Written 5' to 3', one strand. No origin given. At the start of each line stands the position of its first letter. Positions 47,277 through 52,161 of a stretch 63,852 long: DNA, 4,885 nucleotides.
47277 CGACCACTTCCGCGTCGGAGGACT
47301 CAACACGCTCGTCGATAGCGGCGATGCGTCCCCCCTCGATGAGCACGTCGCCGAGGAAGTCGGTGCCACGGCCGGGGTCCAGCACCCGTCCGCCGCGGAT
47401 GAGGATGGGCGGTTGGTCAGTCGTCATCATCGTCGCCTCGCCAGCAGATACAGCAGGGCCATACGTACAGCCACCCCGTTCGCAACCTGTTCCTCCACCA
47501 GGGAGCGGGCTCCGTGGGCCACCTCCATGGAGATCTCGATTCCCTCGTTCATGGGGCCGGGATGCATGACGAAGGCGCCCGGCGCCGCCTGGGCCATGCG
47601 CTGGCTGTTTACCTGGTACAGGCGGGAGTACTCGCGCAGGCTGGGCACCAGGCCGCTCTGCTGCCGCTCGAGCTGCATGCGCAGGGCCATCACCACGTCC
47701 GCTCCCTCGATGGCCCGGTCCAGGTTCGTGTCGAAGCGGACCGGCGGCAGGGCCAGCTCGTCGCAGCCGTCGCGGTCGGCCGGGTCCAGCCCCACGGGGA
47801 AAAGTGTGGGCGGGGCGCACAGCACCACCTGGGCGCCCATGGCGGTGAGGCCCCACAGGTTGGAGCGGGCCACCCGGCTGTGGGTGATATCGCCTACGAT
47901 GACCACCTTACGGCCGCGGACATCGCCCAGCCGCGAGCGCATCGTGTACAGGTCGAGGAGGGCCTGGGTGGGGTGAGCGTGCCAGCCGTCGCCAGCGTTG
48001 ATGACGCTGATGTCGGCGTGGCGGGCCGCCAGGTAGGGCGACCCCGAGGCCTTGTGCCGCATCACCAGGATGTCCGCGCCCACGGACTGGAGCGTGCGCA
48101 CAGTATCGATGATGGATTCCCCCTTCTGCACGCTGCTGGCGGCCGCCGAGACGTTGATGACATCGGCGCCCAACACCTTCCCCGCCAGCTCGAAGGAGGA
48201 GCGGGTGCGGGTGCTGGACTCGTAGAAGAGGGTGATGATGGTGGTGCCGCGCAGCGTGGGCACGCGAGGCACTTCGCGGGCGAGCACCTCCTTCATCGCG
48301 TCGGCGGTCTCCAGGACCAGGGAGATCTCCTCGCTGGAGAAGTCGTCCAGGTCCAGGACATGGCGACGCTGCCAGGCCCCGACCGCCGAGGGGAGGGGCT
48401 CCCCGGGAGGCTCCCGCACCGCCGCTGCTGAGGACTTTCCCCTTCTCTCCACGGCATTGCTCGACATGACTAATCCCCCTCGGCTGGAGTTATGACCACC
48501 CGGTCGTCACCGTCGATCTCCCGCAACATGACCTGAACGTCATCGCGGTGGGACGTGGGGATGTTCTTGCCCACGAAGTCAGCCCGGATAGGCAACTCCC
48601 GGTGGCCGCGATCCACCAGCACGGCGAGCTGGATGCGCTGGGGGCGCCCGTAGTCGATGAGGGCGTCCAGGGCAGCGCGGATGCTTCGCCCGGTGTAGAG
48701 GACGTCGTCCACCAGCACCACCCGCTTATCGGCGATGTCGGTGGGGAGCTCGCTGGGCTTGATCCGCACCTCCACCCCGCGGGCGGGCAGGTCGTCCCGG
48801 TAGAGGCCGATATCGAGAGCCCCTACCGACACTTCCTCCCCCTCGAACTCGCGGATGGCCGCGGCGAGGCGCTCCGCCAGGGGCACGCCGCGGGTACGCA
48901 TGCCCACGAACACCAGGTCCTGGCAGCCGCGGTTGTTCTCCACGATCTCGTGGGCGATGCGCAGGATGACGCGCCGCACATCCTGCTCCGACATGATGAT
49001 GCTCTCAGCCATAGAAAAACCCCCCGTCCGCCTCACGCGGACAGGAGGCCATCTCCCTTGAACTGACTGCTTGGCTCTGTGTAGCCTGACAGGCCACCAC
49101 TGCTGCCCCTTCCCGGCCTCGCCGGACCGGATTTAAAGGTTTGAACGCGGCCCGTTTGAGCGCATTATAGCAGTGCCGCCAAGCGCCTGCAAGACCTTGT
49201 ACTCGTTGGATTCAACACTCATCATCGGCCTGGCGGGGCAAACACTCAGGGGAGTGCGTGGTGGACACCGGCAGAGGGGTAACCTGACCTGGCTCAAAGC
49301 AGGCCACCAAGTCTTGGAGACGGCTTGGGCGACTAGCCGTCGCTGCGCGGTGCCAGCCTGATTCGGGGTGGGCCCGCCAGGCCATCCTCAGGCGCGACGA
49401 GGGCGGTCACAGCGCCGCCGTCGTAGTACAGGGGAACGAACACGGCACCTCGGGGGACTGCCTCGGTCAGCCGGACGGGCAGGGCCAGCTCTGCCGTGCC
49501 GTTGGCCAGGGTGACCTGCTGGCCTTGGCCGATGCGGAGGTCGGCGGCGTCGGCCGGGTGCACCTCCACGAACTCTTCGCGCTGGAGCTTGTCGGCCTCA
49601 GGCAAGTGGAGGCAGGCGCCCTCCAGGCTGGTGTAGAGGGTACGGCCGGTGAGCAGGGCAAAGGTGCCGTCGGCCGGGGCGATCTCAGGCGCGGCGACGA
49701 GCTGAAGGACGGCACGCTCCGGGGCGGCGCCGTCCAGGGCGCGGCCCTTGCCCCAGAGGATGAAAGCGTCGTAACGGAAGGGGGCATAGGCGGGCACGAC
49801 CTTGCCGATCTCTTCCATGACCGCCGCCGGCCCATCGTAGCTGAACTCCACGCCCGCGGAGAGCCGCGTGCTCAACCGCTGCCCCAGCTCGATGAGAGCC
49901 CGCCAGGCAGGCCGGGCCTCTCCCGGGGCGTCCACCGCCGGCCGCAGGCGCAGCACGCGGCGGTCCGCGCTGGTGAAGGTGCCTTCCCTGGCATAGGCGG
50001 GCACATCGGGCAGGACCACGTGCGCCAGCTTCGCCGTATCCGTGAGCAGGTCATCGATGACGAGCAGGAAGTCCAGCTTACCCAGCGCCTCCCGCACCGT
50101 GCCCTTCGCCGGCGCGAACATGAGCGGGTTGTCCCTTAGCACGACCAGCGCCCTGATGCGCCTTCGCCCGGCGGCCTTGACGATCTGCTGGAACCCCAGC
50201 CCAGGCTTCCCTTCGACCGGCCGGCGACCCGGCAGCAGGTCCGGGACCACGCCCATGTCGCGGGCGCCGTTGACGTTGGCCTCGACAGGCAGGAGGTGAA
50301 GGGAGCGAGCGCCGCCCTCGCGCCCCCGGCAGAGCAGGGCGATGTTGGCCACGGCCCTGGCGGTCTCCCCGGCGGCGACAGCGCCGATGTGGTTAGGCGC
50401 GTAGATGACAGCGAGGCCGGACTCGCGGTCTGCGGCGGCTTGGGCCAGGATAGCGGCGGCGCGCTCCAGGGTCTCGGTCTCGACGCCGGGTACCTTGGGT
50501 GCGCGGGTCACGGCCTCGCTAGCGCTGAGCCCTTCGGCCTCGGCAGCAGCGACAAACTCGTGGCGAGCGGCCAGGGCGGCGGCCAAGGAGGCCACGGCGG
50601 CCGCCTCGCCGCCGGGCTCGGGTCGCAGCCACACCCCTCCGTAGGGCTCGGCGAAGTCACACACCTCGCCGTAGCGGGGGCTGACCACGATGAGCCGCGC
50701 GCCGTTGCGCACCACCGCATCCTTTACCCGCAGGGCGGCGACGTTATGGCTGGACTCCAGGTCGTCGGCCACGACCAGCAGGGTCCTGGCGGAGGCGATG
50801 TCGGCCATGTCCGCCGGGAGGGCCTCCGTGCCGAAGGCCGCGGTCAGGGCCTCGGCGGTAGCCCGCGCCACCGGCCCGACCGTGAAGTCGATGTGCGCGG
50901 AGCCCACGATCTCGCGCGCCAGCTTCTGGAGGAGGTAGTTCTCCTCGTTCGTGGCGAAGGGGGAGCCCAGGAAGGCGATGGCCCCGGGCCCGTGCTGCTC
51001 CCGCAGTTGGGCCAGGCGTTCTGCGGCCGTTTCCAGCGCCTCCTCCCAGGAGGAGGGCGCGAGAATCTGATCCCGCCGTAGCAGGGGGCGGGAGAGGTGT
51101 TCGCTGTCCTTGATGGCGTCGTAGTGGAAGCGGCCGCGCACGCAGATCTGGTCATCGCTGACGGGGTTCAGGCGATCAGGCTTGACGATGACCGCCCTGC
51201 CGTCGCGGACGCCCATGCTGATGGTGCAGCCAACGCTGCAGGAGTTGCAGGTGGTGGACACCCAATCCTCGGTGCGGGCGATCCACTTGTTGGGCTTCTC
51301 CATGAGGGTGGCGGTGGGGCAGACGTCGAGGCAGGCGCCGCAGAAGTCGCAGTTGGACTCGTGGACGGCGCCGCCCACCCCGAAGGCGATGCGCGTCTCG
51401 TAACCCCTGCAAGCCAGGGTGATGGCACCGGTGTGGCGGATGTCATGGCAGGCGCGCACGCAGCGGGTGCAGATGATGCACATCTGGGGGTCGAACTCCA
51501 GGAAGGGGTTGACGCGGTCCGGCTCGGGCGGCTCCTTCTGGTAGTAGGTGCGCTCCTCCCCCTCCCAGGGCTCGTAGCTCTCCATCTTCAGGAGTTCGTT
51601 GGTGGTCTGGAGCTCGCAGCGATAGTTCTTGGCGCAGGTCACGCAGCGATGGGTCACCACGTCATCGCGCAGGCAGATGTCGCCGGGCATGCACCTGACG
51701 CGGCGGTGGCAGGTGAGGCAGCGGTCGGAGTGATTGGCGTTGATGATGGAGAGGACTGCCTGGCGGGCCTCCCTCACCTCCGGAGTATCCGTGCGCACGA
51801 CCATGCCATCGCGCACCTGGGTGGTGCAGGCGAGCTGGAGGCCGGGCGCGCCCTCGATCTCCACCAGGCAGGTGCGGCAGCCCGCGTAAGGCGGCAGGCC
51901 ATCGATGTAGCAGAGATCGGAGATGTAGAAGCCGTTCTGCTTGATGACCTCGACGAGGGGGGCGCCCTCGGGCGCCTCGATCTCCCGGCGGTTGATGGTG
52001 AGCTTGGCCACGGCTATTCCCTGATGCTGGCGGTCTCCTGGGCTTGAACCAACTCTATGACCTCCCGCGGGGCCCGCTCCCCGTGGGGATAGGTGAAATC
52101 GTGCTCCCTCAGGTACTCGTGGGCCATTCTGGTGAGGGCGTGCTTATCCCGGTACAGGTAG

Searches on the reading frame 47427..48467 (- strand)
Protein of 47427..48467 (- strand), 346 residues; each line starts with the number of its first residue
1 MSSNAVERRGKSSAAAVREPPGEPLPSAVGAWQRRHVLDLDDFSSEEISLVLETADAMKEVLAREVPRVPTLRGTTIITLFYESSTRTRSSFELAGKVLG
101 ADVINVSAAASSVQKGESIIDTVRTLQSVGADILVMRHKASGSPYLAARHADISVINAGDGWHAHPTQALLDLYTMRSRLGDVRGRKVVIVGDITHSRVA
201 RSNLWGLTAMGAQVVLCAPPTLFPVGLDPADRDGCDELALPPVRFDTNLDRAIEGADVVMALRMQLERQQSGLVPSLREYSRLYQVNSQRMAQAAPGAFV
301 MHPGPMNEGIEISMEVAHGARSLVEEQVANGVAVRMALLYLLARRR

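Call 53: search_protein_families(library=pfam, proteins=[window:47427-48467:-], max_evalue=0.00001)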
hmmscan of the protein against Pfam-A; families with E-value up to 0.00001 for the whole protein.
window:47427-48467:- (346 aa): 2 families
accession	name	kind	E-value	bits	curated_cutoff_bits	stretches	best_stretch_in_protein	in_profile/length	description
PF02729.26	OTCace_N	-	8.1e-46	156.2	29.9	1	35-177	1-147/148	Aspartate/ornithine carbamoyltransferase, carbamoyl-P binding domain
PF00185.30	OTCace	-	2.4e-27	96.4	29.4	1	185-342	2-157/157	Aspartate/ornithine carbamoyltransferase, Asp/Orn binding domain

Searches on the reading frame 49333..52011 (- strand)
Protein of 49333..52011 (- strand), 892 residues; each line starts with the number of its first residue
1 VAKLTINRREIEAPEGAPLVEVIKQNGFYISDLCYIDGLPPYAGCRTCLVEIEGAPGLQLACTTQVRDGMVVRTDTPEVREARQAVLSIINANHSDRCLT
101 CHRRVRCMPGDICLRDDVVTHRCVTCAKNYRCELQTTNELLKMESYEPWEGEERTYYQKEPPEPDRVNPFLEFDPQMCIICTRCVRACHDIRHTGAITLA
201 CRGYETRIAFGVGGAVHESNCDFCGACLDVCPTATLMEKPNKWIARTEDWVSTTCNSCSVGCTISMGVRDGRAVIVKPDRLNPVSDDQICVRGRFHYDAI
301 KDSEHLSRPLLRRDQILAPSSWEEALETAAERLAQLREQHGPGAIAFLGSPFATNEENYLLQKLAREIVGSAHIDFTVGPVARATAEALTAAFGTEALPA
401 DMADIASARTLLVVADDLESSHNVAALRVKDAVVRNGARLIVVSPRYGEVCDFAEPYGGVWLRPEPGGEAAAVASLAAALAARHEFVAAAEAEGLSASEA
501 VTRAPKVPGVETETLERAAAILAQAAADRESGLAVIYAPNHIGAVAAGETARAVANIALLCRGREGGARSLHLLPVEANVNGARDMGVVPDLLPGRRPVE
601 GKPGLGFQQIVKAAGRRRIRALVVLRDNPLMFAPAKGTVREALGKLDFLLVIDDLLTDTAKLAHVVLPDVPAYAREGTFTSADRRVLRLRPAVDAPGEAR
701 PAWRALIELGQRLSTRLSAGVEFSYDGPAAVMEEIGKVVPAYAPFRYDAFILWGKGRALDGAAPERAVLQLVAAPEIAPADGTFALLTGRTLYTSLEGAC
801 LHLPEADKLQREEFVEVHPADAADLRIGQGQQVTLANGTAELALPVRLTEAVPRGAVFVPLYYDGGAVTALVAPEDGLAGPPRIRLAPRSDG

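Call 53: search_protein_families(library=pfam, proteins=[window:49333-52011:-], max_evalue=0.00001)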
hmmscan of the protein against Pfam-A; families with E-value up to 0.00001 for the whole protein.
window:49333-52011:- (892 aa): 7 families
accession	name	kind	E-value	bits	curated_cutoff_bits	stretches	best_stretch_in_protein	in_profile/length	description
PF00384.28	Molybdopterin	-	9.3e-33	114.1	24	1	306-710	2-351/353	Molybdopterin oxidoreductase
PF13510.11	Fer2_4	-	5.8e-16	58.7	22.8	1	3-76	5-81/82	2Fe-2S iron-sulfur cluster binding domain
PF04879.21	Molybdop_Fe4S4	-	2.1e-14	53.7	22.7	1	249-300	2-53/55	Molybdopterin oxidoreductase Fe4S4 domain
PF01568.27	Molydop_binding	-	3.8e-13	49.9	26.8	1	784-874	1-96/110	Molydopterin dinucleotide binding domain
PF00037.32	Fer4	-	5e-07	29.7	21.1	0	216-234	3-21/24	4Fe-4S binding domain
PF12838.12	Fer4_7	-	2.1e-06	28.5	27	1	178-234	2-51/52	4Fe-4S dicluster domain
PF22117.2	Fer4_Nqo3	-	8.8e-06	26.3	27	1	169-236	2-66/67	NADH-quinone oxidoreductase subunit 3, ferredoxin-like domain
